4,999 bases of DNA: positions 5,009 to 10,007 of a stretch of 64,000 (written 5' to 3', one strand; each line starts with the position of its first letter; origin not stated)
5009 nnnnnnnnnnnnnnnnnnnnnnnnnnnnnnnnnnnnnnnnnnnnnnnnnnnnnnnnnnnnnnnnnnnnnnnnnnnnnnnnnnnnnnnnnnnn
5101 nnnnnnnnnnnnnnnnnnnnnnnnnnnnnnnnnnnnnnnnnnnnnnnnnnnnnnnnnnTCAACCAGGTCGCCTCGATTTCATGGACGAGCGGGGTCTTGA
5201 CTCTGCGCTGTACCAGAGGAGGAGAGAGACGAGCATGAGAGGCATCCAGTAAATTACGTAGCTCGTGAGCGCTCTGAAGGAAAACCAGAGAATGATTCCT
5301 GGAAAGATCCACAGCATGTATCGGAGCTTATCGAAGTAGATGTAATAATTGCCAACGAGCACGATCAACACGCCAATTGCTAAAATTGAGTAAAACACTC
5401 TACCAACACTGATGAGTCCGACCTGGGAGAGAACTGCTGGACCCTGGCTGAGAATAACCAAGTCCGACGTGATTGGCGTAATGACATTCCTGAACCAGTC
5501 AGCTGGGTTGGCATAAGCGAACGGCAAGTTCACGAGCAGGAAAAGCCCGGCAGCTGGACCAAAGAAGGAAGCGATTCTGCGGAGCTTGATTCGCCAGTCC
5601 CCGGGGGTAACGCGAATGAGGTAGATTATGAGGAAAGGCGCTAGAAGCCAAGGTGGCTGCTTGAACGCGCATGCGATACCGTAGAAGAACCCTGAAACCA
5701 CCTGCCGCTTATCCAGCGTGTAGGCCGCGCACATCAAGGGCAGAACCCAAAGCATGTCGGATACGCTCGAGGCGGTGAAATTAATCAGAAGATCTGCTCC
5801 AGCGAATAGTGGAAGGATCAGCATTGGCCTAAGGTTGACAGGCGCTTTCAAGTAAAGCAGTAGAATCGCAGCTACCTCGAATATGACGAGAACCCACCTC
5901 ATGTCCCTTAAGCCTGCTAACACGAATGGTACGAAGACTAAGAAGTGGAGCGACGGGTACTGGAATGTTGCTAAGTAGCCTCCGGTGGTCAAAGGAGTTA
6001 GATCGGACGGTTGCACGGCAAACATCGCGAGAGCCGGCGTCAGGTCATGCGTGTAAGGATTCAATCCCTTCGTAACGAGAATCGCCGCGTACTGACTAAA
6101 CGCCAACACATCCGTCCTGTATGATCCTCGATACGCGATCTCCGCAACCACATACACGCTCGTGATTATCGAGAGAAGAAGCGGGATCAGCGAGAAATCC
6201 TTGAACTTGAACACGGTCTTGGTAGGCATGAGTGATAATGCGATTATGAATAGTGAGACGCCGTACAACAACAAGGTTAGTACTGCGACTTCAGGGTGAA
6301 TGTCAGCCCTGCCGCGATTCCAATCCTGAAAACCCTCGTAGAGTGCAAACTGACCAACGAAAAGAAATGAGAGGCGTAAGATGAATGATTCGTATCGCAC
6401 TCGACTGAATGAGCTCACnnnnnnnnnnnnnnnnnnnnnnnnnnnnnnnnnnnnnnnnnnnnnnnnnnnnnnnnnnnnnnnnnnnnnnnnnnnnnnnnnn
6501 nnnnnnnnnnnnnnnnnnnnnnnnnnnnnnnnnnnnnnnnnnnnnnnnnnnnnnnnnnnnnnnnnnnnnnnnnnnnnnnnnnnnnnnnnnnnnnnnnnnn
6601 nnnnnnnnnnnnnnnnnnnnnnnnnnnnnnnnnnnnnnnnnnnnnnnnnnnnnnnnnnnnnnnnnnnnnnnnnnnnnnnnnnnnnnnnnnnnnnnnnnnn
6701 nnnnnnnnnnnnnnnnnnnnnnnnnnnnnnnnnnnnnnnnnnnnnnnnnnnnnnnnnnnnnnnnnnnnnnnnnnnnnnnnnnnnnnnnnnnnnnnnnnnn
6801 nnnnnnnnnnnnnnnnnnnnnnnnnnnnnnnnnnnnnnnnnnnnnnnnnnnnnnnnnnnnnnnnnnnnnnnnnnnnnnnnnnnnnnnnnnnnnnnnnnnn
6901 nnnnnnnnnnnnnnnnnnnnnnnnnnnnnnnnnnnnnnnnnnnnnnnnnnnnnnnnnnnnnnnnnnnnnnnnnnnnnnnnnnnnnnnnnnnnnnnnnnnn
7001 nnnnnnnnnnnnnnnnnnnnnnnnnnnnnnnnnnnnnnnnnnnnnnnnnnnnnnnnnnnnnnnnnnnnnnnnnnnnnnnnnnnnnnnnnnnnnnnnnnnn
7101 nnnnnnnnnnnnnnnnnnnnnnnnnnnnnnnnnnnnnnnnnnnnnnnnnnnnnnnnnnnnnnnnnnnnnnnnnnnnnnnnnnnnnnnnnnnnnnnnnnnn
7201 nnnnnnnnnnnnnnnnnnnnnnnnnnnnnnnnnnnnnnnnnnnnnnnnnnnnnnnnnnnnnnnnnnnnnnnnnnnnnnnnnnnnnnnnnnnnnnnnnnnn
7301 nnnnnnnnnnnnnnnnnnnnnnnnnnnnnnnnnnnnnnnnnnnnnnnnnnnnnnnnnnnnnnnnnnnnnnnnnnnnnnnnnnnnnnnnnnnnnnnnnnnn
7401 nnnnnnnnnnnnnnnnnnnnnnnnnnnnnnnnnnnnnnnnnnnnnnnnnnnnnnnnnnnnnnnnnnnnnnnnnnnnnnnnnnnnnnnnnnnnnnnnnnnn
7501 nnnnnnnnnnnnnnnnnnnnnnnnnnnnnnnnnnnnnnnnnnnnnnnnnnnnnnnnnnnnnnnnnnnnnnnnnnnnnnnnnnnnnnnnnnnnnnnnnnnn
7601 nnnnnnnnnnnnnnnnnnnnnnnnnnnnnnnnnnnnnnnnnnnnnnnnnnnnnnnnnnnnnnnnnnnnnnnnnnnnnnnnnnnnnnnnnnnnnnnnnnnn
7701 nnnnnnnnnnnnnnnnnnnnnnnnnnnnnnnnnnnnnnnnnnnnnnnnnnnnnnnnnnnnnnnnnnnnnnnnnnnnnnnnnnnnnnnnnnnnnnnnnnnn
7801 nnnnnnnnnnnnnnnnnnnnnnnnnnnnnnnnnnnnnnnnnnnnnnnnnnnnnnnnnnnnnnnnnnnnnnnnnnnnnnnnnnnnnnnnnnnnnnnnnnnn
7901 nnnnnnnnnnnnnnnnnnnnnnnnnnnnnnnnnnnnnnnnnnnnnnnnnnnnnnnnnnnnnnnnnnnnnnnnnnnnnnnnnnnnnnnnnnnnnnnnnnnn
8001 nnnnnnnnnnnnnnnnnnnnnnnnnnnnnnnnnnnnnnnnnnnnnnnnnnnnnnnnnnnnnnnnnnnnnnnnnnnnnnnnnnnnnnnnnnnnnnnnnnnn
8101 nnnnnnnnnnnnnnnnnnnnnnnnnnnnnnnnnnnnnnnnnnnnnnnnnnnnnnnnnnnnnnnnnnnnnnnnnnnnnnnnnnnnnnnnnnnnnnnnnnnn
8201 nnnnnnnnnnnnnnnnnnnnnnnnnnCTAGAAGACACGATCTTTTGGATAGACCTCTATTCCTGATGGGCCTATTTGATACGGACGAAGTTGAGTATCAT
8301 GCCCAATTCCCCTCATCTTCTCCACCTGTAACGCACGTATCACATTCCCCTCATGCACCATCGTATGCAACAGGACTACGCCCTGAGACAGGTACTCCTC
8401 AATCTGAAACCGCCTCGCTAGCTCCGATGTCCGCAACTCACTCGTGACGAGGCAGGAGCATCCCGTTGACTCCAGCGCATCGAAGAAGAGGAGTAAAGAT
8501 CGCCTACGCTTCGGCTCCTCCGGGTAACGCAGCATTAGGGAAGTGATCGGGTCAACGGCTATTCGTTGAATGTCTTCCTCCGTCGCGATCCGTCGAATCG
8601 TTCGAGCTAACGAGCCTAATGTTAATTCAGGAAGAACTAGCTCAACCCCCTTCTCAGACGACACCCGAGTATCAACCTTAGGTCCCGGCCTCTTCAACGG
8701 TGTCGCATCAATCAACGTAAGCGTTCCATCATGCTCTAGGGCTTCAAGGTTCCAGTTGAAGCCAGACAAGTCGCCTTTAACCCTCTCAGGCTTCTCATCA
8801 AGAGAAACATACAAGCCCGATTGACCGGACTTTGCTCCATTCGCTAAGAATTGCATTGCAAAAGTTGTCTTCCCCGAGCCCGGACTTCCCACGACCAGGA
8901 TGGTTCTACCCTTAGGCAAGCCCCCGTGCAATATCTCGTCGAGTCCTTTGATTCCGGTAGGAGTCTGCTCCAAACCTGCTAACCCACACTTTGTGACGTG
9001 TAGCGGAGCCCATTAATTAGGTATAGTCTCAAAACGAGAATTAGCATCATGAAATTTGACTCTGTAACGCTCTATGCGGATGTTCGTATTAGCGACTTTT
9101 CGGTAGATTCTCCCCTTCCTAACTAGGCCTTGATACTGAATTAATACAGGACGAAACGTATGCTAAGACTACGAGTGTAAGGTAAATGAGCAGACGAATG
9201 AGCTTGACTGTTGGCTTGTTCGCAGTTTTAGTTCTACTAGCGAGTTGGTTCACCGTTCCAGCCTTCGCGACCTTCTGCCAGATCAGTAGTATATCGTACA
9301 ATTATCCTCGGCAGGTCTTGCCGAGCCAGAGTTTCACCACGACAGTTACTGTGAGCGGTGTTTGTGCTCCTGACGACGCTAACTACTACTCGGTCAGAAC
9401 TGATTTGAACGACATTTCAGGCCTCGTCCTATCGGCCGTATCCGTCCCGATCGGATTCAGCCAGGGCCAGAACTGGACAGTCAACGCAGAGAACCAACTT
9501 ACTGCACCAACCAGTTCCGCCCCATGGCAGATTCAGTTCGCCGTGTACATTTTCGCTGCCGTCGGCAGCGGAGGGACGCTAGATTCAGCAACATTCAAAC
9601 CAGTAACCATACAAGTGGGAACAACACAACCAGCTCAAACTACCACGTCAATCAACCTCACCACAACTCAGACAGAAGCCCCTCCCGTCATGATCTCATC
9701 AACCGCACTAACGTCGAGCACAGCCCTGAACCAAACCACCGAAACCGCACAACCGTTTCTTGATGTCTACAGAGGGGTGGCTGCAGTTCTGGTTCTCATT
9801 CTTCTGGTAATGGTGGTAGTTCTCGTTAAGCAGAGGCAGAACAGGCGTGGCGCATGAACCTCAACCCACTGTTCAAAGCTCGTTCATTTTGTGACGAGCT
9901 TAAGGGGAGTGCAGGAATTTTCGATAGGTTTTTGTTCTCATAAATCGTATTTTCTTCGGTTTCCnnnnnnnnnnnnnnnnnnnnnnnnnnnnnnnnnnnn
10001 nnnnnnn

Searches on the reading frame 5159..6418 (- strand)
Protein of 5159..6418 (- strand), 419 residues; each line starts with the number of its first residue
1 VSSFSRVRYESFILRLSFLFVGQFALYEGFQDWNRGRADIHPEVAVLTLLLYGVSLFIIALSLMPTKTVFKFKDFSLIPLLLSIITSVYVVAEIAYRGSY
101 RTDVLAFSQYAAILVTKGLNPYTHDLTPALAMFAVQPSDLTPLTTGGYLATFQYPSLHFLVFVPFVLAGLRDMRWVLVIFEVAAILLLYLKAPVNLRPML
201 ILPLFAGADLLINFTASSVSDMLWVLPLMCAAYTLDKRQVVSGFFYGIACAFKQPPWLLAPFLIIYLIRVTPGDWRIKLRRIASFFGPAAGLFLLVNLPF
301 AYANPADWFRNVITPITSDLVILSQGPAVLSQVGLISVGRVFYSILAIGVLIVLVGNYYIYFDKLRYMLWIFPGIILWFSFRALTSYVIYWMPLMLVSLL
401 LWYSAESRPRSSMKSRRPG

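Call 15: search_protein_families(library=ncbifam, proteins=[window:5159-6418:-], max_evalue=0.01)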
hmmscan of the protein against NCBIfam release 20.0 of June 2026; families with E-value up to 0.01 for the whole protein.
window:5159-6418:- (419 aa): 0 families

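Call 31: search_protein_families(library=pfam, proteins=[window:5159-6418:-], max_evalue=0.1)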
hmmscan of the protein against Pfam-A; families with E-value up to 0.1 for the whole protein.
window:5159-6418:- (419 aa): 1 family
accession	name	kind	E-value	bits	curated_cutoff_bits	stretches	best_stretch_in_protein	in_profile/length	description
PF09594.16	GT87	-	0.0012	19.1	25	1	152-370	1-222/237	Glycosyltransferase family 87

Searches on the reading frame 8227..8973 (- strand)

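Call 15: search_protein_families(library=ncbifam, proteins=[window:8227-8973:-], max_evalue=0.01)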
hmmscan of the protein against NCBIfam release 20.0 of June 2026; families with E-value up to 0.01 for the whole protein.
window:8227-8973:- (248 aa): 25 families
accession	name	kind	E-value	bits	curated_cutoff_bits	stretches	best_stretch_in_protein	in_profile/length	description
NF006799.0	PRK09302.1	equivalog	3.7e-46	157.7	408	1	2-243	11-240/515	circadian clock protein KaiC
TIGR03880.1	KaiC_arch_3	hypoth_equivalog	6.4e-40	137.1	249.45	2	7-92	1-85/224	KaiC domain-containing protein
TIGR03877.1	thermo_KaiC_1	hypoth_equivalog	2.4e-37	128.7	307.25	1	2-245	2-236/238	KaiC domain-containing protein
TIGR02655.1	circ_KaiC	equivalog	2.8e-30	105.4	546.25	1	4-244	3-231/484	circadian clock protein KaiC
TIGR03881.1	KaiC_arch_4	hypoth_equivalog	2.9e-29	102.4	247.8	1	4-234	3-220/231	KaiC domain-containing protein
TIGR00416.1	sms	equivalog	9.7e-09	34.5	403.05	1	6-66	78-138/454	DNA repair protein RadA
NF052589.1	ArlH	equivalog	5e-07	29.7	215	1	11-228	9-208/229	archaellum protein ArlH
TIGR02012.1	tigrfam_recA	equivalog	5.6e-07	29.2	325.3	1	2-56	34-89/321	recombinase RecA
NF004629.0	PRK05973.1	equivalog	8.1e-07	28.3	156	1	16-81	58-123/237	DNA helicase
TIGR03600.1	phage_DnaB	exception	9e-07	28.2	498.65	1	5-63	178-236/421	phage replicative helicase, DnaB family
TIGR03878.1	thermo_KaiC_2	hypoth_equivalog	4.4e-06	26.2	232.2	0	16-65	30-79/259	KaiC domain-containing protein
TIGR02237.1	recomb_radB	equivalog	1.8e-05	24.7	172.4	1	11-57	1-47/210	DNA repair and recombination protein RadB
NF006861.0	PRK09361.1-1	equivalog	2.6e-05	23.9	278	1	3-57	4-58/235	DNA repair and recombination protein RadB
TIGR00665.1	DnaB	equivalog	3.9e-05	22.7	385.25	1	4-51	178-224/435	replicative DNA helicase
NF004723.0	PRK06067.1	subfamily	0.00019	21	194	1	5-58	17-70/243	flagellar accessory protein FlaH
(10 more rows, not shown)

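Call 31: search_protein_families(library=pfam, proteins=[window:8227-8973:-], max_evalue=0.1)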
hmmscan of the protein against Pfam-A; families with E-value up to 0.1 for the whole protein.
window:8227-8973:- (248 aa): 29 families (the best 25 are shown)
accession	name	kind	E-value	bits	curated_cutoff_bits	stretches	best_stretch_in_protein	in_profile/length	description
PF06745.19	ATPase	-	3.9e-58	197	26.6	1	5-245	2-230/231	KaiC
PF13481.12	AAA_25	-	4.6e-08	33.3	27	1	11-176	22-186/195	AAA domain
PF05625.17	PAXNEB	-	2.9e-07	30.3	28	1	4-69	19-85/366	PAXNEB protein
PF03796.21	DnaB_C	-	8.2e-07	29.1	27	1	5-146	3-141/255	DnaB-like helicase C terminal domain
PF07088.17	GvpD_P-loop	-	2.1e-06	28.2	24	1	21-217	9-188/189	GvpD gas vesicle protein, P-loop domain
PF00154.27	RecA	-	4.7e-06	26.7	27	1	2-56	31-86/262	recA bacterial DNA recombination protein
PF05729.18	NACHT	-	0.001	19.4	26.7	1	23-51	1-29/167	NACHT domain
PF13671.12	AAA_33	-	0.0012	19.6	27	1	25-60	2-32/143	AAA domain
PF20720.3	nSTAND3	-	0.0013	18.8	27.2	1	21-52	16-47/155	Novel STAND NTPase 3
PF13173.12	AAA_14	-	0.0019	18.7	27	1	23-70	3-49/129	AAA domain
PF13191.12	AAA_16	-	0.0037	18.2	32.6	1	21-55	21-54/167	AAA ATPase domain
PF13479.12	AAA_24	-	0.0049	17.2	27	1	22-60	2-32/195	AAA domain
PF00005.33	ABC_tran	-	0.014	16.4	25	1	18-45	7-34/137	ABC transporter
PF25199.1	nSTAND_NTPase5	-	0.014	15.7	34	1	21-61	40-81/145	Novel STAND NTPase 5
PF14417.12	MEDS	-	0.022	15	29.8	1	38-91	16-69/161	MEDS: MEthanogen/methylotroph, DcmR Sensory domain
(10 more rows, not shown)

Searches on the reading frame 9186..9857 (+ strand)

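Call 15: search_protein_families(library=ncbifam, proteins=[window:9186-9857:+], max_evalue=0.01)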
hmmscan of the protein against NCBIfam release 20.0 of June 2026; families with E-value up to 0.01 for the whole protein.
window:9186-9857:+ (223 aa): 0 families

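Call 31: search_protein_families(library=pfam, proteins=[window:9186-9857:+], max_evalue=0.1)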
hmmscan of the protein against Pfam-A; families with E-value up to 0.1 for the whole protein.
window:9186-9857:+ (223 aa): 3 families
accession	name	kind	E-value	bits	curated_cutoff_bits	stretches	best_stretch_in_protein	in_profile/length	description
PF15102.11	TMEM154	-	0.021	15.1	30.3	1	148-221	19-93/153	TMEM154 protein family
PF14610.12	Psg1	-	0.057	13.6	30.1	1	132-221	100-184/186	Ykl077w/Psg1 (Pma1 Stabilization in Golgi)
PF15807.10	MAP17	-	0.064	13.7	29.6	1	168-215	7-52/122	Membrane-associated protein 117 kDa, PDZK1-interacting protein 1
